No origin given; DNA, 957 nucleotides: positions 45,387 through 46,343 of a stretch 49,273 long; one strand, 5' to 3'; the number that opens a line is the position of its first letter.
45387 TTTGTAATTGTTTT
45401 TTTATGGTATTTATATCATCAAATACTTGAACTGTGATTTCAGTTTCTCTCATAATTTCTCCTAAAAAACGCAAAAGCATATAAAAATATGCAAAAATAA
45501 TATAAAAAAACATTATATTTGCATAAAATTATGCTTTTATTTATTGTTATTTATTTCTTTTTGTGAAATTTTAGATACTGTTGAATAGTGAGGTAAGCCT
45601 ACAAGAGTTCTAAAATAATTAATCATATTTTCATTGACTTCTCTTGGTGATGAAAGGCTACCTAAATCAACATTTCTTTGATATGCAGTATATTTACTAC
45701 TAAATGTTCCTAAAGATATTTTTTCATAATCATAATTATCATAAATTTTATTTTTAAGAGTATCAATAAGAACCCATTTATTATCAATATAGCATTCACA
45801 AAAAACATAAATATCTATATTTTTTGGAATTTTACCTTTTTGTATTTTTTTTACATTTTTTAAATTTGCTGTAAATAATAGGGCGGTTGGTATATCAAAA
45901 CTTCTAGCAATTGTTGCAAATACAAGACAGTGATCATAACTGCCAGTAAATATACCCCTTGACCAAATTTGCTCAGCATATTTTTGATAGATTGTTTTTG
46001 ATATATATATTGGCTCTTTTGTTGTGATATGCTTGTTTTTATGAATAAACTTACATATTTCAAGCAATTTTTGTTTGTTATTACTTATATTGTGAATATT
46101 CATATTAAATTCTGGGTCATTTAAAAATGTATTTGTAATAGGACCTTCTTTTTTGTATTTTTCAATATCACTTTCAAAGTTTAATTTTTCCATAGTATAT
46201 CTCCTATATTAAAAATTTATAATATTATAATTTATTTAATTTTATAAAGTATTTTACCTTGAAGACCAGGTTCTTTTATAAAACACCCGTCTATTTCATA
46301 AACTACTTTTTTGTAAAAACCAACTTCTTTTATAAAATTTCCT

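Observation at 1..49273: Eleven co-oriented paralogs of an 'LRR array + unknown conserved C-terminal domain' family occupy about 65% of the window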

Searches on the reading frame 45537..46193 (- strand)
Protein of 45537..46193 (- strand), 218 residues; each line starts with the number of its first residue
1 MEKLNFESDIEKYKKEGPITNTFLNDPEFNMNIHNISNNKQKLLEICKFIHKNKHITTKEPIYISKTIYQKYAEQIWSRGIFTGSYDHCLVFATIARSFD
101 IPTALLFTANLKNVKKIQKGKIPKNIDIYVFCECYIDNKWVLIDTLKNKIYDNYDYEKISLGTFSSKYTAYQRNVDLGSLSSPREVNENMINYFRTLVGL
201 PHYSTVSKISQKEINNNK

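Call 29: search_protein_families(library=padloc, proteins=[window:45537-46193:-], max_evalue=0.1)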
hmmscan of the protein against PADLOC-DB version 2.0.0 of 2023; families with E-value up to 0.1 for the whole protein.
window:45537-46193:- (218 aa): 0 families

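Call 30: search_protein_families(library=pfam, proteins=[window:45537-46193:-], max_evalue=0.001)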
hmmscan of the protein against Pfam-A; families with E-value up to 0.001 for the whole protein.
window:45537-46193:- (218 aa): 0 families

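Call 34: find_encoding_contigs(protein=window:45537-46193:-, flank=10000, max_places=3)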
Protein window:45537-46193:- (218 aa): 5 contigs read that carry it; 3 places shown.
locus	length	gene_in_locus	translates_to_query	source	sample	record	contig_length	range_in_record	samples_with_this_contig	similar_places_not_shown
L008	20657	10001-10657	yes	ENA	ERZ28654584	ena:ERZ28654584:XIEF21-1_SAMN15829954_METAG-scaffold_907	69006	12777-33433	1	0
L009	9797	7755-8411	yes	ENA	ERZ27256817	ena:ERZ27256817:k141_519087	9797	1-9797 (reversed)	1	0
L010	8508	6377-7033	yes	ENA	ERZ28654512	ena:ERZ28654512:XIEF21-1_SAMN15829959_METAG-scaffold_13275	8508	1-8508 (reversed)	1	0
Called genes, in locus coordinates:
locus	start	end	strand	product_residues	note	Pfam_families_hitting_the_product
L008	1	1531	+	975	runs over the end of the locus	-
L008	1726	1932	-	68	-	PF12844:HTH_19 (weak), PF13560:HTH_31 (weak), PF01381:HTH_3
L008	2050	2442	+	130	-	PF03703:bPH_2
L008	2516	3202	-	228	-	PF00702:Hydrolase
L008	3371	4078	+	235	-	PF01643:Acyl-ACP_TE, PF20791:Acyl-ACP_TE_C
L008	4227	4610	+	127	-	-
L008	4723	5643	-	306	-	-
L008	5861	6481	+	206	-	-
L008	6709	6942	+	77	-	-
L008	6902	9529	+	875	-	-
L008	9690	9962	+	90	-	-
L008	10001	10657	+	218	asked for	-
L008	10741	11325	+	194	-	-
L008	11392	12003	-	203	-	-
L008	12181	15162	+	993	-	PF13306:LRR_5, PF13855:LRR_8 (faint), PF23952:LRR_EndoS (faint), PF13306:LRR_5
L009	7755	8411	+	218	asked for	-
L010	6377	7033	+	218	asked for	-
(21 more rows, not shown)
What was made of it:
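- Checked: It is 871-875 aa in the parent contig and a sister contig (call 34).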

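Call 83: search_protein_families(library=pfam, proteins=[window:45537-46193:-], max_evalue=0.05)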
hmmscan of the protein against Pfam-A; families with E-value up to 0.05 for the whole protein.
window:45537-46193:- (218 aa): 1 family
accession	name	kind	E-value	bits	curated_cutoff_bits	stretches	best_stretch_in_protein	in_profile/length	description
PF01841.26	Transglut_core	-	0.0026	18.5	23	1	36-144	11-107/108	Transglutaminase-like superfamily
